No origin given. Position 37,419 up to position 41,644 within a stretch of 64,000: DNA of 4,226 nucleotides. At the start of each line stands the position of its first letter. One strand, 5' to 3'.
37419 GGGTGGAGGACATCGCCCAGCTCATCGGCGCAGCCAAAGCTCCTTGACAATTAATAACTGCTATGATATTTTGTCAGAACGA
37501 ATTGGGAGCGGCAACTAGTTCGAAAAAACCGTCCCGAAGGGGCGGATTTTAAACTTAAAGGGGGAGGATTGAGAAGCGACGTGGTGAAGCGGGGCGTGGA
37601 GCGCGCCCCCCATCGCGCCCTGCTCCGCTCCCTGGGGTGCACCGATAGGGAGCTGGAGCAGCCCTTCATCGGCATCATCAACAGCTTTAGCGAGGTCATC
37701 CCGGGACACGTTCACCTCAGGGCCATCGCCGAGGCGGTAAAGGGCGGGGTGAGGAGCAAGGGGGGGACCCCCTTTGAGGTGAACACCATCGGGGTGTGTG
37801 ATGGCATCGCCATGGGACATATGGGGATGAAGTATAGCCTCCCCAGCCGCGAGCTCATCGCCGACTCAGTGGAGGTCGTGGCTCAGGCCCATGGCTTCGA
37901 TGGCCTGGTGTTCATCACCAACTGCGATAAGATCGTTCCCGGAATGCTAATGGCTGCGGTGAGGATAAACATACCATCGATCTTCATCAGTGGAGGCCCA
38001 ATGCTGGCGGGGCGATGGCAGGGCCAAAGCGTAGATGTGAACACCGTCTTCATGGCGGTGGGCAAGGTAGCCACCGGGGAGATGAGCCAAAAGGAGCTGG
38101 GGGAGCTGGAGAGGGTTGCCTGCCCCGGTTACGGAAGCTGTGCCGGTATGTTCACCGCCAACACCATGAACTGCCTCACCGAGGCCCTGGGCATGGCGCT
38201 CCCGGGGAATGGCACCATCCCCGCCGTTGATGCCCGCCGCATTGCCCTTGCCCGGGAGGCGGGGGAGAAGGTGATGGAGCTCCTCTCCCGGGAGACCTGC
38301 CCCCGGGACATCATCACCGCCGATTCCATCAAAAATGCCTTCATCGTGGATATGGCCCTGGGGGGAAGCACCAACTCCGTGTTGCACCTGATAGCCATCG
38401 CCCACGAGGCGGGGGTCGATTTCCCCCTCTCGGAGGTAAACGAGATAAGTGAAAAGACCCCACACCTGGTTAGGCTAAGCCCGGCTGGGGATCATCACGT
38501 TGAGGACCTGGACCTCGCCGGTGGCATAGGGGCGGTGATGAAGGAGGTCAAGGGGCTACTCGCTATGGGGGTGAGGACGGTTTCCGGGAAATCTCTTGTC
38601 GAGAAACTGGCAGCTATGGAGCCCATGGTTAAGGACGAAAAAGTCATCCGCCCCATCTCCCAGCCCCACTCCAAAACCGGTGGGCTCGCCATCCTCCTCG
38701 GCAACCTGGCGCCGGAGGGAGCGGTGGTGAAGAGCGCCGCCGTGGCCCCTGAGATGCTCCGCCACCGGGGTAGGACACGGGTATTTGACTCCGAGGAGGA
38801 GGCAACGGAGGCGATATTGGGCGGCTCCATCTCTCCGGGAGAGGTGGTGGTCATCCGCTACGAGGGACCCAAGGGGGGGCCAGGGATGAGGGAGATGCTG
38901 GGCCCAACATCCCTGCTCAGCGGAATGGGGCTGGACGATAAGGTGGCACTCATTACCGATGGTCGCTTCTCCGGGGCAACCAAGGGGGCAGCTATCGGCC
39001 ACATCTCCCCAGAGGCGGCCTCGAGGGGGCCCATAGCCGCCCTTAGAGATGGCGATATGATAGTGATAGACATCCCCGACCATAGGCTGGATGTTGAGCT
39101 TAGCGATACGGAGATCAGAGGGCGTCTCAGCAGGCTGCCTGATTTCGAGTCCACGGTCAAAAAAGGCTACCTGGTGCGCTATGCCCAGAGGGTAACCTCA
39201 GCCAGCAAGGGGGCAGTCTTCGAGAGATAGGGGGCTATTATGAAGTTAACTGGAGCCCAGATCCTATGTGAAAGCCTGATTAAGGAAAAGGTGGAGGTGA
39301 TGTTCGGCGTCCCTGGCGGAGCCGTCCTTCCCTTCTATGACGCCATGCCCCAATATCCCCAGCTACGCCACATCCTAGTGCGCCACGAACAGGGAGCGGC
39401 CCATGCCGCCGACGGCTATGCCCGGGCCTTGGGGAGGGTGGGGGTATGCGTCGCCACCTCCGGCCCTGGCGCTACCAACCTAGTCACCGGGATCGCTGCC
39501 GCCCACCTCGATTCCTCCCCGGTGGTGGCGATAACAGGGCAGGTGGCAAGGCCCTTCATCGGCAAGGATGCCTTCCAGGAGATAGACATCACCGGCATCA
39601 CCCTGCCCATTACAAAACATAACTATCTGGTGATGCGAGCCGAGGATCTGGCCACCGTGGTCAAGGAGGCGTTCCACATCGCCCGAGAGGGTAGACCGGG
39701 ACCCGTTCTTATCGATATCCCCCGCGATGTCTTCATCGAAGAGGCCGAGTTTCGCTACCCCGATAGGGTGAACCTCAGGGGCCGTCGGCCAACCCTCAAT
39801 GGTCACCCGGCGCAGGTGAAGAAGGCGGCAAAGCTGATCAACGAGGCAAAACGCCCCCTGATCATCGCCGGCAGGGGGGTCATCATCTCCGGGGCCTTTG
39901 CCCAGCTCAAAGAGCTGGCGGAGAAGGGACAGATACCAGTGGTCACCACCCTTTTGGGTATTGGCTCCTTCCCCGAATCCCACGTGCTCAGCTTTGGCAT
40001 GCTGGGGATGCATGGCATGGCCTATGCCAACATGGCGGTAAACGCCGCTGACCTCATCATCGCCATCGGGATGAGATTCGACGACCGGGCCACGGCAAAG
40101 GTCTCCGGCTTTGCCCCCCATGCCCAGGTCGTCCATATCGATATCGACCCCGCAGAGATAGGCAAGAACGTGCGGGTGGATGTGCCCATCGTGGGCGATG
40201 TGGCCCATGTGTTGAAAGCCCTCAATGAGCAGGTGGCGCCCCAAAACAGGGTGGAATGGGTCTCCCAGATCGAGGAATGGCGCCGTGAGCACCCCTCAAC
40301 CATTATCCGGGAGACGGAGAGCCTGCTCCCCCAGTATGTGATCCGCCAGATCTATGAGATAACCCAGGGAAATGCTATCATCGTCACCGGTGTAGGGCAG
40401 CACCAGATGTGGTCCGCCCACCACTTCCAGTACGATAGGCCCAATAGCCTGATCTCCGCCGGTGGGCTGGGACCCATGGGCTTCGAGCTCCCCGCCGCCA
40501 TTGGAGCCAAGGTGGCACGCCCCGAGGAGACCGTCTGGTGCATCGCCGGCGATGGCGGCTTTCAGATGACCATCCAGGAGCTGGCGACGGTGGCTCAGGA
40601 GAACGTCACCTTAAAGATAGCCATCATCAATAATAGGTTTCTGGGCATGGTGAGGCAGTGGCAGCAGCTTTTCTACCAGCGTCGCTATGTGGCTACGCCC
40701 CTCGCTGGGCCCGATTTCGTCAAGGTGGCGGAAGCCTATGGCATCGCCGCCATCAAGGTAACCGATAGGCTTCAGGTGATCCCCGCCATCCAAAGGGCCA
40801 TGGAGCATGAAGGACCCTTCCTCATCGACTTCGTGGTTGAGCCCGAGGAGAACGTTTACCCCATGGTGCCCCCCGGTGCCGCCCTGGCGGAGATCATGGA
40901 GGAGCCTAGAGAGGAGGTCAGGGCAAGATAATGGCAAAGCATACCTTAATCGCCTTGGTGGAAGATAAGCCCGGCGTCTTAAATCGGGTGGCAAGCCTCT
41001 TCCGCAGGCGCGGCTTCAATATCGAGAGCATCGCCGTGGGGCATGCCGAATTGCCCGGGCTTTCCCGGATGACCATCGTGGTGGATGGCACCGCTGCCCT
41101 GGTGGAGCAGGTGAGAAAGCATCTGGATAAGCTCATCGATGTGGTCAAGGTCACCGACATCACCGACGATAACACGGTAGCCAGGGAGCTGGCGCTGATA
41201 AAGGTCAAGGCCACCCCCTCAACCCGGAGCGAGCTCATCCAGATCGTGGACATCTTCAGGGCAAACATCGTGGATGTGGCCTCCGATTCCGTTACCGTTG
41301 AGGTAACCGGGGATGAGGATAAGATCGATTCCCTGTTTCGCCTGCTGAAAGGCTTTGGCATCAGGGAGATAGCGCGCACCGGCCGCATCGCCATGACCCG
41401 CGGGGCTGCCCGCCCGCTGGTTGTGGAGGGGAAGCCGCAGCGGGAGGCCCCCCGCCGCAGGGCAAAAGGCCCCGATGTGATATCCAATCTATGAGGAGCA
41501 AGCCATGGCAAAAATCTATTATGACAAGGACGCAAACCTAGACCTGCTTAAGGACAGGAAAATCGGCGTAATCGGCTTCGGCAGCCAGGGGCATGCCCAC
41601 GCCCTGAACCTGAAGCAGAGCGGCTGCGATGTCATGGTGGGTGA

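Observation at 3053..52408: Recurrent pattern: lower-GC genes inserted seamlessly (ATGA or 16-nt junctions) into housekeeping operons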

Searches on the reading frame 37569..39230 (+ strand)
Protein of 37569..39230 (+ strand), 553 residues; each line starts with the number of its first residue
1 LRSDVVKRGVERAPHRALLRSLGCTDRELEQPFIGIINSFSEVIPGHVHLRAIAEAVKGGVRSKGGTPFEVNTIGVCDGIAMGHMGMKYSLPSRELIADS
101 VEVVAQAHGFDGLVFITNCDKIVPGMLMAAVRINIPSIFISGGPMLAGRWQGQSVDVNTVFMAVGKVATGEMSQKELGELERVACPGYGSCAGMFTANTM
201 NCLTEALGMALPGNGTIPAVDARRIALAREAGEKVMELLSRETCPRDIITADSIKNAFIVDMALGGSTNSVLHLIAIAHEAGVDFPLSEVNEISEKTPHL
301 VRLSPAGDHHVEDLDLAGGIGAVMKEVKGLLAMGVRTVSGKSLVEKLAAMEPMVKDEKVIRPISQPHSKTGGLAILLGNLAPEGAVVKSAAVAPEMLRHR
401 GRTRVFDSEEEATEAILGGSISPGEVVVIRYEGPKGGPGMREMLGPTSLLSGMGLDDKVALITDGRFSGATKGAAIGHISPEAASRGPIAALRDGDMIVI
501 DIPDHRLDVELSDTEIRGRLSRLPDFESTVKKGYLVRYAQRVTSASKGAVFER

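Call 5: search_protein_families(library=ncbifam, proteins=[window:37569-39230:+], max_evalue=1e-10)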
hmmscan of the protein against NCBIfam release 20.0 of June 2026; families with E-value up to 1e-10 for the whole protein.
window:37569-39230:+ (553 aa): 8 families
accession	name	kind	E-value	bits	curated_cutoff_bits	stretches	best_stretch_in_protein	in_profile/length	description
NF002068.0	PRK00911.1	subfamily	3.4e-247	821.4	644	1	1-552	5-556/559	dihydroxy-acid dehydratase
TIGR00110.1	ilvD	equivalog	1.3e-229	763.3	618.15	1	14-552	1-542/543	dihydroxy-acid dehydratase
NF009103.0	PRK12448.1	equivalog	1.1e-182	608.4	710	2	1-352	4-366/616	dihydroxy-acid dehydratase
NF004784.0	PRK06131.1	subfamily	6.3e-144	480.5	539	1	8-552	19-561/576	dihydroxy-acid dehydratase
NF009559.0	PRK13016.1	equivalog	4.9e-134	447.7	882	1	13-552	24-562/578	L-arabinonate dehydratase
NF009560.0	PRK13017.1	subfamily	3.4e-121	405.3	684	1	20-552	33-576/595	dihydroxy-acid dehydratase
TIGR01196.1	edd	equivalog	2.9e-84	283.5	708.25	1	30-548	63-596/601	phosphogluconate dehydratase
TIGR03432.1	yjhG_yagF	hypoth_equivalog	3.2e-76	256.7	808.15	1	46-508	82-571/640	YjhG/YagF family D-xylonate dehydratase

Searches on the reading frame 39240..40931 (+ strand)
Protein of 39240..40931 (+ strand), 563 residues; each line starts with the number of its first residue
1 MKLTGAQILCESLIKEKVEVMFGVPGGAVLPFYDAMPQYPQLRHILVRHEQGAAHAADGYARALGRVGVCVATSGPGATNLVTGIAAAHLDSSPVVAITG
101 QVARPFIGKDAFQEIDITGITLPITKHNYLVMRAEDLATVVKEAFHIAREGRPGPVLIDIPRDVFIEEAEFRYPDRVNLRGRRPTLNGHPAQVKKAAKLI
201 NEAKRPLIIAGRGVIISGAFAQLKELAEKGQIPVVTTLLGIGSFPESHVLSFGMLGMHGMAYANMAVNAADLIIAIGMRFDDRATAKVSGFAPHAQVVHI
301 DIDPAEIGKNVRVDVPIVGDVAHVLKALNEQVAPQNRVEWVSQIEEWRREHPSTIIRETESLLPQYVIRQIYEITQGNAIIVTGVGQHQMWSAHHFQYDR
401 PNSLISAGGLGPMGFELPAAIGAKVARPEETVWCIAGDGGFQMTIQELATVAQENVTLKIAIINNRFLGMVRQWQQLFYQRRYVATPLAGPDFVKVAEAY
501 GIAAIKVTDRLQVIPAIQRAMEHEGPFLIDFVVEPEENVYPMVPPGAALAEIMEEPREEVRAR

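Call 5: search_protein_families(library=ncbifam, proteins=[window:39240-40931:+], max_evalue=1e-10)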
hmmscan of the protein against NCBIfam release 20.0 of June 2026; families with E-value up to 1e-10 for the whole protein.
window:39240-40931:+ (563 aa): 51 families (the best 25 are shown)
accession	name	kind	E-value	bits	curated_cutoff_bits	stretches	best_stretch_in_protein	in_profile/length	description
NF004710.0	PRK06048.1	equivalog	3.6e-247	821.3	976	1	2-555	7-559/561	acetolactate synthase large subunit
TIGR00118.1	acolac_lg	equivalog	1.9e-243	809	538.35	1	3-555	1-556/557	biosynthetic-type acetolactate synthase large subunit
NF004919.0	PRK06276.1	equivalog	4.4e-227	755.1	866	1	4-560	2-564/582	acetolactate synthase large subunit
NF005860.0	PRK07789.1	equivalog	1.7e-225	750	881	1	2-554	33-599/615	acetolactate synthase large subunit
NF005651.0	PRK07418.1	subfamily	7.8e-224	744.4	942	1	2-558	18-584/617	acetolactate synthase large subunit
NF005228.0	PRK06725.1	equivalog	2.5e-216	719.3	991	1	2-553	15-565/571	acetolactate synthase large subunit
NF005824.0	PRK07710.1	equivalog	5.3e-215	715.1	976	1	2-552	16-567/573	acetolactate synthase large subunit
NF006524.0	PRK08978.1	equivalog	7.6e-203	674.7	738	1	4-555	2-546/548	acetolactate synthase 2 catalytic subunit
NF006319.0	PRK08527.1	equivalog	5.2e-201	668.9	905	1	1-555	2-560/565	acetolactate synthase large subunit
NF006016.1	PRK08155.1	equivalog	1.8e-193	644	870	1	1-554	1-553/554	acetolactate synthase large subunit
NF006581.0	PRK09107.1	equivalog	2.8e-193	643.5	974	1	2-553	10-573/595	acetolactate synthase 3 large subunit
NF005409.0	PRK06965.1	equivalog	1.9e-190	634.2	1035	1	3-553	21-581/587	acetolactate synthase 3 catalytic subunit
NF005058.0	PRK06466.1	equivalog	6e-189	629.2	951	1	2-543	3-557/574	acetolactate synthase 3 large subunit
NF005584.0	PRK07282.1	equivalog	3.2e-186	620.2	970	1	4-553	11-560/566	acetolactate synthase large subunit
NF006525.0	PRK08979.1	equivalog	3.5e-185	616.7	1084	1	2-552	3-564/572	acetolactate synthase 3 large subunit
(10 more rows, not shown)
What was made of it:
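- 37569..42497 (+): ilvD-ilvB-ilvN-ilvC, host genes with GC3 0.76-0.79. NCBIfam equivalogs (call 5).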

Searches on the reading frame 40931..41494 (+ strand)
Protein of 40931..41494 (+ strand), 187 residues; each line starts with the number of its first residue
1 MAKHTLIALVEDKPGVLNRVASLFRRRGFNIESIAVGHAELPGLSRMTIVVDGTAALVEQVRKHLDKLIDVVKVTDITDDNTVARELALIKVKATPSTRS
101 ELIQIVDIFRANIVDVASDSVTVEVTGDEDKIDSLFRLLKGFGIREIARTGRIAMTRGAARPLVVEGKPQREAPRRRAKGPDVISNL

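Call 5: search_protein_families(library=ncbifam, proteins=[window:40931-41494:+], max_evalue=1e-10)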
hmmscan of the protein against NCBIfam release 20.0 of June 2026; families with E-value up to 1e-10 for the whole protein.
window:40931-41494:+ (187 aa): 2 families
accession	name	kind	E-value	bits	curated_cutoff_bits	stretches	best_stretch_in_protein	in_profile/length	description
NF008864.0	PRK11895.1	equivalog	2.3e-66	222.5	119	1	2-159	2-159/164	acetolactate synthase small subunit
TIGR00119.1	acolac_sm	equivalog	9.4e-62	207.6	56.9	1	3-158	2-157/158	acetolactate synthase small subunit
